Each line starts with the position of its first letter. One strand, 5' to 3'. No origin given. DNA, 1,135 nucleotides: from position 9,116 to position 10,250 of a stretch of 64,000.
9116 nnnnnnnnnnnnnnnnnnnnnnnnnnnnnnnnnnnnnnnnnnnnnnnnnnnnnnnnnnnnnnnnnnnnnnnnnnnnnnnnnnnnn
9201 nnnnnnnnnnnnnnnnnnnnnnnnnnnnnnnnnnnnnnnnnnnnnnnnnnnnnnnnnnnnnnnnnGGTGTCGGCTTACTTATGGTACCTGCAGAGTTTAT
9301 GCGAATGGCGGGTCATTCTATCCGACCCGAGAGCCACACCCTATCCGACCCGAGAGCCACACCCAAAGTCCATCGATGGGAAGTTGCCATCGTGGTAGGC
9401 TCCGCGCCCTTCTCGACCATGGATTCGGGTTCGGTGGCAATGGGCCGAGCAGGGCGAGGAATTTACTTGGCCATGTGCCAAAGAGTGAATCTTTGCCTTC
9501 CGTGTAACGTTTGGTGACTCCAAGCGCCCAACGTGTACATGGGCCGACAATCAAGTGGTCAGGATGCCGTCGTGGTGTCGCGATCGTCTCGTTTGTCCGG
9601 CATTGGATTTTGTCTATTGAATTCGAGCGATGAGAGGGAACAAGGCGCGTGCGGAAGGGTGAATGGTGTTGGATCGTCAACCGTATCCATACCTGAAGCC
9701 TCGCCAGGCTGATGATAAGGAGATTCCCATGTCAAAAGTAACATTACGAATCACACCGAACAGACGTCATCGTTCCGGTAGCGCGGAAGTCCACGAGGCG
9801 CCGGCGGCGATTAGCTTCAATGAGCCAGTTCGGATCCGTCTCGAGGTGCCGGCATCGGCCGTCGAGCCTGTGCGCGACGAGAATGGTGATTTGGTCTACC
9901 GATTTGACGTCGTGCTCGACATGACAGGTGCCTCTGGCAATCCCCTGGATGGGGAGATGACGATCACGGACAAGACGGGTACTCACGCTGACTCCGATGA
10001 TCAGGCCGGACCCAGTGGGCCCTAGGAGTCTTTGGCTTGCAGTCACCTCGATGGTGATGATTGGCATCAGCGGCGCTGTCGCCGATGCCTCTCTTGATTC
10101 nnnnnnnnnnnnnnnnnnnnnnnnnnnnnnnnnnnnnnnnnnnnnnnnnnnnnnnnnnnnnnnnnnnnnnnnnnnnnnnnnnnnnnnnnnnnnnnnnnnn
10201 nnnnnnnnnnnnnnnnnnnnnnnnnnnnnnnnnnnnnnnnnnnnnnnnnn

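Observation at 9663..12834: Exported TPR-CHAT caspase-like protease with a PEP-CTERM-like tail and an overlapping small upstream ORF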

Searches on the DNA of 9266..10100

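Call 38: search_rna_families(source=window, start=9266, end=10100, threshold=evalue, max_evalue=10)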
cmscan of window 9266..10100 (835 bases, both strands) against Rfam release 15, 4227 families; matches with E-value up to 10: 1.
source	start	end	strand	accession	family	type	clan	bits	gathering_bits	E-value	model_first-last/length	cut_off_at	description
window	10050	10071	-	RF01059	mir-598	Gene; miRNA;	-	15.1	69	6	1-80/80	no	mir-598 microRNA precursor family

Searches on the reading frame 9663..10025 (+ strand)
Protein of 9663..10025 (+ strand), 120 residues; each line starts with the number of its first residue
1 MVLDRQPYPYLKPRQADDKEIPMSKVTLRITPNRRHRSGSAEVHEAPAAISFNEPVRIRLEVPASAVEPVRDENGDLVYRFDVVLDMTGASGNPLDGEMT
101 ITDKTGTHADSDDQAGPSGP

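Call 3: search_protein_families(library=pfam, proteins=[window:9663-10025:+], max_evalue=0.01)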
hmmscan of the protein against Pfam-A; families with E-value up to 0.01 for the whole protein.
window:9663-10025:+ (120 aa): 0 families

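Call 4: search_protein_families(library=ncbifam, proteins=[window:9663-10025:+], max_evalue=0.1)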
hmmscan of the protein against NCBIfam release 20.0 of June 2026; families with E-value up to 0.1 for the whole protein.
window:9663-10025:+ (120 aa): 0 families

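Call 7: search_protein_families(library=ncbifam, proteins=[window:9729-10022:+], max_evalue=10)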
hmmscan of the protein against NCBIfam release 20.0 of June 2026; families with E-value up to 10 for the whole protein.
seq(98 aa): 0 families

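Call 30: search_protein_representatives(protein=window:9729-10022:+)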
Query: 98 residues. Proteins with E-value up to 0.001 (for the whole library): 4; up to 1e-10: 2; up to 1e-30: 1. The best 4 are listed.
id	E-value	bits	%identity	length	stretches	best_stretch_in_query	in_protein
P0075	5.7e-58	209.4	100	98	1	1-98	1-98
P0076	4.7e-16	75.2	51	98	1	1-98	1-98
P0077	1.5e-07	48.0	35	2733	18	51-87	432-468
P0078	9.4e-04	35.9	24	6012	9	4-78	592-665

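Call 31: find_encoding_contigs(protein=P0076, flank=8000, max_places=5)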
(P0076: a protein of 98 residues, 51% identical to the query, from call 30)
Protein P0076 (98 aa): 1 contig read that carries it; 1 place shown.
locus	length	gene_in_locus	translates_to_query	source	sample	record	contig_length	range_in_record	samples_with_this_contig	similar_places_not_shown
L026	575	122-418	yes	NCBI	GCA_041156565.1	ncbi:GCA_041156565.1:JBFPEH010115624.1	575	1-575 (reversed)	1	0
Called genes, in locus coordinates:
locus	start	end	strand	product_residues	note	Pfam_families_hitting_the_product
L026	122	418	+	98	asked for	-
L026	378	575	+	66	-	?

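Call 32: find_encoding_contigs(protein=P0075, flank=3000, max_places=5)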
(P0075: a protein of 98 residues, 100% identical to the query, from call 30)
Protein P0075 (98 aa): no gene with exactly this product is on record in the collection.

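Call 36: list_cluster_members(proteins=[P0075, P0076])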
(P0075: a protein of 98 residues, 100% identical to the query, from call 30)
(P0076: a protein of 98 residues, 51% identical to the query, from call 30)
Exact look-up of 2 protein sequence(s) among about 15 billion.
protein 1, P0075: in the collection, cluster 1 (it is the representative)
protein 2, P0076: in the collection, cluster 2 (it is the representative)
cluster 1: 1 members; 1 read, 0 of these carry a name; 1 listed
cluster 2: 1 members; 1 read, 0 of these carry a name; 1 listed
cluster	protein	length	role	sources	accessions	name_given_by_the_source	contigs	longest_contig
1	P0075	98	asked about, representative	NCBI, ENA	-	-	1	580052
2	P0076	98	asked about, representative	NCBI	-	-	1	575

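Call 40: search_protein_families(library=pfam, proteins=[P0077], max_evalue=0.001)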
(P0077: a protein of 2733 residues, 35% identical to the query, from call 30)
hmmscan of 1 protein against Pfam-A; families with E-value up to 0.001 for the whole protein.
P0077 (2733 aa): 13 families
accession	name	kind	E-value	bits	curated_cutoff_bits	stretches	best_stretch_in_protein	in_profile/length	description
PF05345.18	He_PIG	-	3.1e-249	806.9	24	22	2318-2399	4-95/96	Putative Ig domain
PF17963.7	Big_9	-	3.2e-147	480.3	23.6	24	2137-2211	1-77/89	Bacterial Ig domain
PF17803.7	Cadherin_4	-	1.1e-69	231.4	25.1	4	2129-2194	3-65/71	Bacterial cadherin-like domain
PF00801.26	PKD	-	4.1e-48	161.7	23.5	0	2150-2222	11-79/80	PKD domain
PF00630.25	Filamin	-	1.8e-47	160.6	26.9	0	359-437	18-88/93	Filamin/ABP280 repeat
PF17962.7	bMG6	-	1.1e-23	84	23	0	708-739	4-32/112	Bacterial macroglobulin domain 6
PF18911.6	PKD_4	-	1.3e-23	83.3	27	2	1965-2047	1-83/85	PKD domain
PF17892.7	Cadherin_5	-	5e-15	55.6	26.5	3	2137-2212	2-85/98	Cadherin-like domain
PF17789.7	MG4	-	6.3e-10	39.6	24.7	0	715-739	7-31/95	Macroglobulin domain MG4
PF23143.1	2TM_P5A-ATPase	-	2.3e-09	37.6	27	0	308-326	21-39/70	P5A-ATPase, transmembrane helical hairpin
PF00963.24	Cohesin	-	1.6e-07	32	24.1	1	38-147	3-124/139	Cohesin domain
PF24908.1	Ig_SIBA-E_2nd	-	1.9e-06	28.5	27.8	0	2326-2388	10-76/117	Integrin beta-like protein A-E, second Ig-like domain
PF25275.1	Golvesin_C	-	0.00051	20.6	31.6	0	2329-2394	5-71/132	Golvesin C-terminal domain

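Call 49: find_related_loci(query=A3, collection=metagenome_contigs, flank=6000)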
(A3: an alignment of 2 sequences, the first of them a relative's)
Query A3 (98 aa) in metagenome_contigs; peptide patterns used: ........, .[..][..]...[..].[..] (x = any residue, [..] = any of these).
157 stretches matched a pattern, but none encodes a relative of the query by tblastn (E <= 1e-3).

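Call 56: predict_structure(alignment_id=A3)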
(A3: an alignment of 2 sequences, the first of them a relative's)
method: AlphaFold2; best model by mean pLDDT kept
length: 98 residues; sequences in the alignment: 2
mean_pLDDT: 57.3   pTM: 0.39
mean pLDDT of the five models: 57.3, 54.5, 54.1, 53.7, 53.5
residues with pLDDT >= 90: 0; 70-90: 13; 50-70: 58; < 50: 27
segments of 3 or more residues with pLDDT < 50: 15-21, 81-95
pLDDT, mean of each block of 10 residues (from residue 1): 57 49 52 61 70 75 66 59 38 44
secondary structure, 60 per line:
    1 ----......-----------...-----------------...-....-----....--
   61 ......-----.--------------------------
elements in order: E5-10 E22-24 E46-49 E55-58 E61-66

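Call 77: search_protein_families(library=pfam, proteins=[window:9729-10022:+], max_evalue=10)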
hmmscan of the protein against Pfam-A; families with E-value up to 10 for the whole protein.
seq(98 aa): 0 families

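Call 84: search_protein_families(library=padloc, proteins=[window:9729-10022:+], max_evalue=0.001)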
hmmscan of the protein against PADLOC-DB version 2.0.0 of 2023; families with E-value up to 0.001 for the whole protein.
window:9729-10022:+ (98 aa): 0 families
